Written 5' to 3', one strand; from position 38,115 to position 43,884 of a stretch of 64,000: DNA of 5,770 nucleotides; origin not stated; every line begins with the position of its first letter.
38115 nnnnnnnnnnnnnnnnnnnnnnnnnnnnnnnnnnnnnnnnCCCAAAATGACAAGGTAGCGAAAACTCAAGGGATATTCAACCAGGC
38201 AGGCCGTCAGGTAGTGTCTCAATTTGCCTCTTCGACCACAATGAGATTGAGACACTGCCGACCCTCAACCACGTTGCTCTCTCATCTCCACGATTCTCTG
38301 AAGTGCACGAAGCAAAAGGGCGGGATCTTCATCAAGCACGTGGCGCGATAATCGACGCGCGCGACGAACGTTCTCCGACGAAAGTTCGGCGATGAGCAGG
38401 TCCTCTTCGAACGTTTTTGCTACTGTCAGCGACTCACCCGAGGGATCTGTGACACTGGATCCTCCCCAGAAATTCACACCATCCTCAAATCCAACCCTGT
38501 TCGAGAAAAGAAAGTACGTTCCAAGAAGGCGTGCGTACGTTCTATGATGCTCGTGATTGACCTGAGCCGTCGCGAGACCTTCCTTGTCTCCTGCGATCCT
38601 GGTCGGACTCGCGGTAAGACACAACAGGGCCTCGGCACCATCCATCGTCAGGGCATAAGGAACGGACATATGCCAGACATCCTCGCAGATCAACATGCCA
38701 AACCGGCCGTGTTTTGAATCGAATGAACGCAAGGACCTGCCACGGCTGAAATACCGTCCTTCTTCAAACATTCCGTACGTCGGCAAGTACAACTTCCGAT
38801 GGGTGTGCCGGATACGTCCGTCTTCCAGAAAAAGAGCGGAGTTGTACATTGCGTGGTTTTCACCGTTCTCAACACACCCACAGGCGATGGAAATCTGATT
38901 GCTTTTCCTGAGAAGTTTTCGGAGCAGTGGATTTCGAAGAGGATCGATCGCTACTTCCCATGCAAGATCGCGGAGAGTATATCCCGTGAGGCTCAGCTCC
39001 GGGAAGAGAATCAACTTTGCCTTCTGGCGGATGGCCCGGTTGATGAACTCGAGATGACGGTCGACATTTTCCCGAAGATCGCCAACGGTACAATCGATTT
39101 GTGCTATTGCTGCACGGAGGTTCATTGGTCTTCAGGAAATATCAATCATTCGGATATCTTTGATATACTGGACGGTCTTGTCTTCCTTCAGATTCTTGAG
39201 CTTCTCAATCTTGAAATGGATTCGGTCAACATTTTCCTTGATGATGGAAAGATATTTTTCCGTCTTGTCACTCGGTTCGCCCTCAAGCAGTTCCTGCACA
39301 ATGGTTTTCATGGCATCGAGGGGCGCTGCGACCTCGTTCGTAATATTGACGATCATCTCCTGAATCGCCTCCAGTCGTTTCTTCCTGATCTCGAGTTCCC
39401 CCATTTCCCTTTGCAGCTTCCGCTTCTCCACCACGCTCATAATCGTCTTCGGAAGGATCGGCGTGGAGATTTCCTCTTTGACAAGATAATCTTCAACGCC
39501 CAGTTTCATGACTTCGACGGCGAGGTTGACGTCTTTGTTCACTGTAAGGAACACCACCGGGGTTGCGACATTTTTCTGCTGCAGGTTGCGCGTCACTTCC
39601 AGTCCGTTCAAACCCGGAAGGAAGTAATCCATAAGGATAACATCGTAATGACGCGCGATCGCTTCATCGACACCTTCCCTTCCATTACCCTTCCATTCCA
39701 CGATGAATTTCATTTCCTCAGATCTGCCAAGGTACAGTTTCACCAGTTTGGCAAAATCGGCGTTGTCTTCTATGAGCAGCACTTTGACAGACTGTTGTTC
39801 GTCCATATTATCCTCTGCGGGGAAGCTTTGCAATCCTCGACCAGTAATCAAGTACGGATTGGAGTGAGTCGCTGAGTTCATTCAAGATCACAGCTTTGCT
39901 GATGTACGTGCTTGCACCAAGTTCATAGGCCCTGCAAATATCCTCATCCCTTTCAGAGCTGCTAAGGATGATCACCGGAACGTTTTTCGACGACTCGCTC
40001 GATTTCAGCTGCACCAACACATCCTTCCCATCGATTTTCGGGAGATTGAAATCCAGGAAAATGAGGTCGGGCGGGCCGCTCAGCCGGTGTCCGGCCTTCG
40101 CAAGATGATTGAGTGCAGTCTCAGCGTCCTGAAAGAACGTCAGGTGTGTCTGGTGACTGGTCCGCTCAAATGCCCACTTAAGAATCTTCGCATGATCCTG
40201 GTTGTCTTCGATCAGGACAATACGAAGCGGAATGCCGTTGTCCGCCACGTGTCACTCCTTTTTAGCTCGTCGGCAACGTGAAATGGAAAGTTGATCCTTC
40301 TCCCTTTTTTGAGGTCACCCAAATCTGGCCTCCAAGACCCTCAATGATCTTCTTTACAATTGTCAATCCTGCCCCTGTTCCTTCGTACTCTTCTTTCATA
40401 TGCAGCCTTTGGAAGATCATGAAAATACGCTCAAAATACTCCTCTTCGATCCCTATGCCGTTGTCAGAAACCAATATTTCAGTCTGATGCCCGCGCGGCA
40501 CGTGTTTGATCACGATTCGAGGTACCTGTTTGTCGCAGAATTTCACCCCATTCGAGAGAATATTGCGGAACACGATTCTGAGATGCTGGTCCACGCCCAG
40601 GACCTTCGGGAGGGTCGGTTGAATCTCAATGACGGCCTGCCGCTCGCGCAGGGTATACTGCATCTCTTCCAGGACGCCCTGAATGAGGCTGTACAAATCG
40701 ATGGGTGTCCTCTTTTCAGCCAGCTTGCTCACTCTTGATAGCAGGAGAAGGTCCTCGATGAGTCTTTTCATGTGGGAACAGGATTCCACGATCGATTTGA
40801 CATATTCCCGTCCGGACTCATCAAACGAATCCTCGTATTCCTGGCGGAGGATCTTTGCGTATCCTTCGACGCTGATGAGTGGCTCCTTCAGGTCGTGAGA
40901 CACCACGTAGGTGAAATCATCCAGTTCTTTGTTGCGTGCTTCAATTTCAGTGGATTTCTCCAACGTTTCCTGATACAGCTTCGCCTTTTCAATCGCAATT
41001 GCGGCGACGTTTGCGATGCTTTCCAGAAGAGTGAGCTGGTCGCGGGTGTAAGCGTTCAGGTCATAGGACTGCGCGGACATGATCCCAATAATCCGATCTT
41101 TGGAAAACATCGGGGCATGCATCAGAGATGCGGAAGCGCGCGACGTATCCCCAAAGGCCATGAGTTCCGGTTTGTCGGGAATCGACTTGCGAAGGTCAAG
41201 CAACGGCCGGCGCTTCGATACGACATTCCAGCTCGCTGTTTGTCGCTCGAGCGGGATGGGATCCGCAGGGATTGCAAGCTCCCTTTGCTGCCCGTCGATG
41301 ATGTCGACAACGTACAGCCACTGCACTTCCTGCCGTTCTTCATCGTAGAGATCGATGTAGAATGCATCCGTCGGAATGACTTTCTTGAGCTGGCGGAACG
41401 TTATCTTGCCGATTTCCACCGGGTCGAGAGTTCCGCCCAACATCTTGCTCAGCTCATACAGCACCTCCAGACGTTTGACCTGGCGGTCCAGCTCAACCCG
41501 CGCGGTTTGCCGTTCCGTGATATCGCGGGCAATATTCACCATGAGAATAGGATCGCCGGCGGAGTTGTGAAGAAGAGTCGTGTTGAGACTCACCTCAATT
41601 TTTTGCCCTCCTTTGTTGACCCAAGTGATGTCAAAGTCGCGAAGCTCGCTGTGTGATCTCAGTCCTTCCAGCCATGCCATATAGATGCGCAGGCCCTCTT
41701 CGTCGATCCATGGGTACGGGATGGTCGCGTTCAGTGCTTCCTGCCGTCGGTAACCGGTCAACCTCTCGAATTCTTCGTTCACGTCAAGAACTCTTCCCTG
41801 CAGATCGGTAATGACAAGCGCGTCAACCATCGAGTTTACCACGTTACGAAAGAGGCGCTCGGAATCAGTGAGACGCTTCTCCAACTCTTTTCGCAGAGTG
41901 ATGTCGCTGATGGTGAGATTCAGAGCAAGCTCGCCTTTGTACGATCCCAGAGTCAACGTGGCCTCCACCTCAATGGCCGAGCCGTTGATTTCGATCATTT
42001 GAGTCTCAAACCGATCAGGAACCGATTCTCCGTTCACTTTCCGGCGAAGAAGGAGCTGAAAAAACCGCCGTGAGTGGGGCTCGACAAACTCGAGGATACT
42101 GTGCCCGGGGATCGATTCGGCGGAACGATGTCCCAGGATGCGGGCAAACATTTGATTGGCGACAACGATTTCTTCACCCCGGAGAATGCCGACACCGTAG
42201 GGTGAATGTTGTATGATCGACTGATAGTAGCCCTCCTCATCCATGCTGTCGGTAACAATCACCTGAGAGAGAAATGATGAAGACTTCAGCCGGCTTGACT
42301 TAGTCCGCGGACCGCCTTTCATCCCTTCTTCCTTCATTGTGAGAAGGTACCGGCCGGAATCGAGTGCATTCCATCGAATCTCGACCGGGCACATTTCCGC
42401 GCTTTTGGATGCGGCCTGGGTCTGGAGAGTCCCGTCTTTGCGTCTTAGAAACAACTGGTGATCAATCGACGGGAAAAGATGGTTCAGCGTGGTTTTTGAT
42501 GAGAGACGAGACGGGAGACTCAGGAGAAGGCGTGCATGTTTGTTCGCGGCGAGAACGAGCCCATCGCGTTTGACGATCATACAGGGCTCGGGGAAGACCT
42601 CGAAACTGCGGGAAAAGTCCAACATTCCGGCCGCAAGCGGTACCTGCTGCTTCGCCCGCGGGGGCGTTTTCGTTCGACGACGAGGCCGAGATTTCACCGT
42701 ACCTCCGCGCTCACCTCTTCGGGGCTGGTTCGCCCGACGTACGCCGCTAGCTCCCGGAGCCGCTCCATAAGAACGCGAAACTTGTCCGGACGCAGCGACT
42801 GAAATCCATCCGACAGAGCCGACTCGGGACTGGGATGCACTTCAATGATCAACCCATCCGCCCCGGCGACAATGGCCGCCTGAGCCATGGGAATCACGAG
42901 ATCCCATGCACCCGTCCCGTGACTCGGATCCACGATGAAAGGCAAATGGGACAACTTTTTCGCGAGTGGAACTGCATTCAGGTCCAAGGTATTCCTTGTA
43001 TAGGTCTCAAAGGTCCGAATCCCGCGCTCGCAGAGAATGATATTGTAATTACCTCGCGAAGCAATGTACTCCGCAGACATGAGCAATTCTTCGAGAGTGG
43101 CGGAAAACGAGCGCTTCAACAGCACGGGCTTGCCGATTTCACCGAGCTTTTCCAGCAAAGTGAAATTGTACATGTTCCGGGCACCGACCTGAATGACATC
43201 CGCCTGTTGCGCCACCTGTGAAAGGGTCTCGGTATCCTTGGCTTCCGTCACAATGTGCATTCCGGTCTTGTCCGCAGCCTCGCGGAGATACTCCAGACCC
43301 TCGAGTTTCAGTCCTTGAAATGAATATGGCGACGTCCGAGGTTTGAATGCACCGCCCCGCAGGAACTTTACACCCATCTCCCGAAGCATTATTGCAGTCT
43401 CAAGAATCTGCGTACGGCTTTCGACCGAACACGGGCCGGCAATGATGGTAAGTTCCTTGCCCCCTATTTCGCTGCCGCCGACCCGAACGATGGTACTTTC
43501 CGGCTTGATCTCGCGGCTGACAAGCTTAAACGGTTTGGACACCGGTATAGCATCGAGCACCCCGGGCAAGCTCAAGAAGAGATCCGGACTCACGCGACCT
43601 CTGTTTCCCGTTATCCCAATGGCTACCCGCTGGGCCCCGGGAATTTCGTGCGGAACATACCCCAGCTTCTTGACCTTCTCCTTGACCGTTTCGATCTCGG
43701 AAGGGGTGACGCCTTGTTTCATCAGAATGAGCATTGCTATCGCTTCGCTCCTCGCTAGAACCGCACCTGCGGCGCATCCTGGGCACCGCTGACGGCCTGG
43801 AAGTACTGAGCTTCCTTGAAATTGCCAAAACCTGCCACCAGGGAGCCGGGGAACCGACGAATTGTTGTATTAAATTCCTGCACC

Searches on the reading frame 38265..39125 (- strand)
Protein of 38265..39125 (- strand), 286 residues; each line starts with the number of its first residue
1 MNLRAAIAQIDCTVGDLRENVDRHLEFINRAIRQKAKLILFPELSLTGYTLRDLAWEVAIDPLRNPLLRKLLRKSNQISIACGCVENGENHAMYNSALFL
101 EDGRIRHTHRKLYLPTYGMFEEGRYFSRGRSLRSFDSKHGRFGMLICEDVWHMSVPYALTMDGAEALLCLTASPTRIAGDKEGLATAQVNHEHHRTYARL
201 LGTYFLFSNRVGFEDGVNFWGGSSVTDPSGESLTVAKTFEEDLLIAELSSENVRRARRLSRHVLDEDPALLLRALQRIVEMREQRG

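Call 61: search_protein_families(library=pfam, proteins=[window:38265-39125:-], max_evalue=0.0001)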
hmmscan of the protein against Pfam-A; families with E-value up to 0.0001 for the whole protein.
window:38265-39125:- (286 aa): 1 family
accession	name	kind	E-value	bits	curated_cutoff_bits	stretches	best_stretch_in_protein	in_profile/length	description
PF00795.27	CN_hydrolase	-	1.3e-38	133.2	23.2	1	4-258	1-256/256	Carbon-nitrogen hydrolase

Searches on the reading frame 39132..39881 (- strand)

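Call 61: search_protein_families(library=pfam, proteins=[window:39132-39881:-], max_evalue=0.0001)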
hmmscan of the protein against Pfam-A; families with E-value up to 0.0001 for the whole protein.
window:39132-39881:- (249 aa): 1 family
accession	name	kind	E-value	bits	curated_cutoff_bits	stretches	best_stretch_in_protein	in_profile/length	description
PF00072.30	Response_reg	-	3.5e-22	79.1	30.2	1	34-136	1-100/111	Response regulator receiver domain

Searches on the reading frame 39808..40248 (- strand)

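Call 83: search_protein_families(library=pfam, proteins=[window:39808-40248:-], max_evalue=0.0001)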
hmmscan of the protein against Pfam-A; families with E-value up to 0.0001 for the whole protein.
window:39808-40248:- (146 aa): 1 family
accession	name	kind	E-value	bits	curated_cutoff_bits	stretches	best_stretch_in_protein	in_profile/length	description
PF00072.30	Response_reg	-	4.9e-20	72.2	30.2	1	10-129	1-110/111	Response regulator receiver domain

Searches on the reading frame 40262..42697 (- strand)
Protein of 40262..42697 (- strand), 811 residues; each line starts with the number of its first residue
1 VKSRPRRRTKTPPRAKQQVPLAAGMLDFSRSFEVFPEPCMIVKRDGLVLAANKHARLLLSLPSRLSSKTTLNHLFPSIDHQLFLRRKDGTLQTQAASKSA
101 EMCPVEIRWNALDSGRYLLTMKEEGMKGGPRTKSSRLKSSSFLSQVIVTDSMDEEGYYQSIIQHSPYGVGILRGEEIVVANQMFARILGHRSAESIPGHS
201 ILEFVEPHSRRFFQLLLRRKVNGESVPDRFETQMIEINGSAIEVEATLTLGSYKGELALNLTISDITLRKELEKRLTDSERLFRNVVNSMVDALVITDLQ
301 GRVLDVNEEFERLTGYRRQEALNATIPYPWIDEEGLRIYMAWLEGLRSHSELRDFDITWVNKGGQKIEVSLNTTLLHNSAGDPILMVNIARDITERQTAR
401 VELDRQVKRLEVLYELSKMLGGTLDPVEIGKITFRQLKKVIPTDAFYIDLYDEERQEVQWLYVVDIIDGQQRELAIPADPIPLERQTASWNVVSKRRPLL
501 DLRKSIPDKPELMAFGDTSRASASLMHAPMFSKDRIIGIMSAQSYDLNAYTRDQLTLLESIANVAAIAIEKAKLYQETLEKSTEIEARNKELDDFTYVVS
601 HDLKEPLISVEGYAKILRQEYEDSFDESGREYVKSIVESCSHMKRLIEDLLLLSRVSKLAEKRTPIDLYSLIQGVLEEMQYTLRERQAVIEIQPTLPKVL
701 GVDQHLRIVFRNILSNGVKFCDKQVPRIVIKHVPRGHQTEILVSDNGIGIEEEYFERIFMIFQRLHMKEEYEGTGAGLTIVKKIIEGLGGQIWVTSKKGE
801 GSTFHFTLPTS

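Call 27: search_protein_families(library=pfam, proteins=[window:40262-42697:-], max_evalue=0.0001)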
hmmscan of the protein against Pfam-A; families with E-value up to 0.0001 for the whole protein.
window:40262-42697:- (811 aa): 9 families
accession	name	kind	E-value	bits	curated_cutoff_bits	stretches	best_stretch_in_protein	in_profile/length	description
PF02518.31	HATPase_c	-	2.1e-23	83.3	26.4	1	703-810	3-109/111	Histidine kinase-, DNA gyrase B-, and HSP90-like ATPase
PF00989.32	PAS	-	9.6e-22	77.6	22.6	1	282-393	2-113/113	PAS fold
PF13426.13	PAS_9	-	1.2e-19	71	27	2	292-395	2-103/103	PAS domain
PF08448.16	PAS_4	-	1.5e-17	64.2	23.1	1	288-397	2-109/110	PAS fold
PF13188.13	PAS_8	-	6.7e-17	61.2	21.8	1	282-326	2-43/65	PAS domain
PF00512.31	HisKA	-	9e-14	51.7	26.9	1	592-656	2-63/66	His Kinase A (phospho-acceptor) domain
PF13185.12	GAF_2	-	4.2e-11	43.6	28.6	1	424-570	2-136/136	GAF domain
PF13492.12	GAF_3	-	4.6e-09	37.2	27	1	429-570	5-128/129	GAF domain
PF01590.32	GAF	-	9.8e-06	26.6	22.4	1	518-569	83-133/133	GAF domain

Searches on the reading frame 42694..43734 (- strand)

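Call 27: search_protein_families(library=pfam, proteins=[window:42694-43734:-], max_evalue=0.0001)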
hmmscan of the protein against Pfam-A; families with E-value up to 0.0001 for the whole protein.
window:42694-43734:- (346 aa): 3 families
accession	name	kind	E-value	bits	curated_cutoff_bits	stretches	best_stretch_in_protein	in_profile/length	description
PF00793.26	DAHP_synth_1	-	1.6e-76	257.3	25.5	1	91-329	13-264/270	DAHP synthetase I family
PF18152.6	DAHP_snth_FXD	-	1.5e-13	50.8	27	1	1-67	1-67/67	DAHP synthase ferredoxin-like domain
PF03102.20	NeuB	-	2.3e-07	31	22.1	1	142-335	53-238/241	NeuB family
